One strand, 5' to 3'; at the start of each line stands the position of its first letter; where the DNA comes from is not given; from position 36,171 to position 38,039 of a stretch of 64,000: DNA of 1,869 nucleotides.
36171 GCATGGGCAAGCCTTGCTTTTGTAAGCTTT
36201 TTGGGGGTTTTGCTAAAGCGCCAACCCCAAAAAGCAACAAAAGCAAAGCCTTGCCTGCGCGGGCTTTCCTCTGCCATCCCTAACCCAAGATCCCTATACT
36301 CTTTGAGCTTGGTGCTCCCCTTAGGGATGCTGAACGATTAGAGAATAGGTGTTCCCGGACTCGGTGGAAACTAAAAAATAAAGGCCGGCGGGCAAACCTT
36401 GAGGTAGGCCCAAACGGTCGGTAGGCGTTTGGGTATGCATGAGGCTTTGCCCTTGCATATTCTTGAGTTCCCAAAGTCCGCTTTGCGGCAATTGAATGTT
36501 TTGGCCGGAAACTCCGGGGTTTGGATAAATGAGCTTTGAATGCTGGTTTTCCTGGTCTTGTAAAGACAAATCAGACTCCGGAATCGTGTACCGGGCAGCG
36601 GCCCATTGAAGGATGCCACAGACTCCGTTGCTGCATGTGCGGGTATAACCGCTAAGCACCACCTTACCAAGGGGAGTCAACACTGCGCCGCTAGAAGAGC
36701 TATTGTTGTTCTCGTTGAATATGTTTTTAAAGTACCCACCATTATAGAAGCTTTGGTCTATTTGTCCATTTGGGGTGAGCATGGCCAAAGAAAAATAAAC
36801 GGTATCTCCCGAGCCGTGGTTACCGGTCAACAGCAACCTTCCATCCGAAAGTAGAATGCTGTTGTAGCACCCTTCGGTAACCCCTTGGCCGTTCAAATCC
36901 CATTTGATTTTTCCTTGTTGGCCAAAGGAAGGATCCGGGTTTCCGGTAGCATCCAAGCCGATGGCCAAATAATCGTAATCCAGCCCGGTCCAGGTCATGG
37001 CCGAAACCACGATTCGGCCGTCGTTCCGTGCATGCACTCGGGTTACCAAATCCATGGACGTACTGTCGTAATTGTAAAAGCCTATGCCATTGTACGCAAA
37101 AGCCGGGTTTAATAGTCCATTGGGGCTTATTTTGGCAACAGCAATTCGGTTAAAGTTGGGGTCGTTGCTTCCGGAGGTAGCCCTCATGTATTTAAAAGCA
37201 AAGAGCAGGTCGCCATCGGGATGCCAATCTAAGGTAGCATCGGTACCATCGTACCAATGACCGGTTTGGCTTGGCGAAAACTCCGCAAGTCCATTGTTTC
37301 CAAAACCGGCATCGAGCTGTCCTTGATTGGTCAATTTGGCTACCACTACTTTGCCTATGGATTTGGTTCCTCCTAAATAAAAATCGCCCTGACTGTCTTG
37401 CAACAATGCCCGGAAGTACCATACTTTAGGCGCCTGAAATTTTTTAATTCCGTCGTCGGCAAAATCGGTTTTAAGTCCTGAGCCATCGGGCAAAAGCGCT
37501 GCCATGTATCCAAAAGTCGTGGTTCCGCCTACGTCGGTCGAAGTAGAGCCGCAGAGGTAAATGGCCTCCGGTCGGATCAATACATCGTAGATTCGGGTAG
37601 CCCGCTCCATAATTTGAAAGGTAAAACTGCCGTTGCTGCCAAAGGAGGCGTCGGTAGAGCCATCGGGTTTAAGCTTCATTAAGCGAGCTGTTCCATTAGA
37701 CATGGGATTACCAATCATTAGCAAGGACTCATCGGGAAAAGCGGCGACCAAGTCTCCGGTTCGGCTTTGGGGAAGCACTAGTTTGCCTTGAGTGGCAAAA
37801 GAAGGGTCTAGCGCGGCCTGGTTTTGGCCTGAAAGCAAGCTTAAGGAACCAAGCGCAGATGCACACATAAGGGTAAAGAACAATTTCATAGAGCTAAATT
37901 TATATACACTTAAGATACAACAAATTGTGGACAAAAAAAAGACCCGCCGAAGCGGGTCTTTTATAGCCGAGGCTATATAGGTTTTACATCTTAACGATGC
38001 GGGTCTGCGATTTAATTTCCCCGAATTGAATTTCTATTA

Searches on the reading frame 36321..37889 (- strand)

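Call 105: search_protein_families(library=pfam, proteins=[window:36321-37889:-], max_evalue=0.00001)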
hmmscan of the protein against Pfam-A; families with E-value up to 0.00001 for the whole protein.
window:36321-37889:- (522 aa): 1 family
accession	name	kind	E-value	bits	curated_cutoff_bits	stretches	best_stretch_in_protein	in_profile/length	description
PF17164.10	DUF5122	-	2.7e-06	28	27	0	59-83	9-36/36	Domain of unknown function (DUF5122) beta-propeller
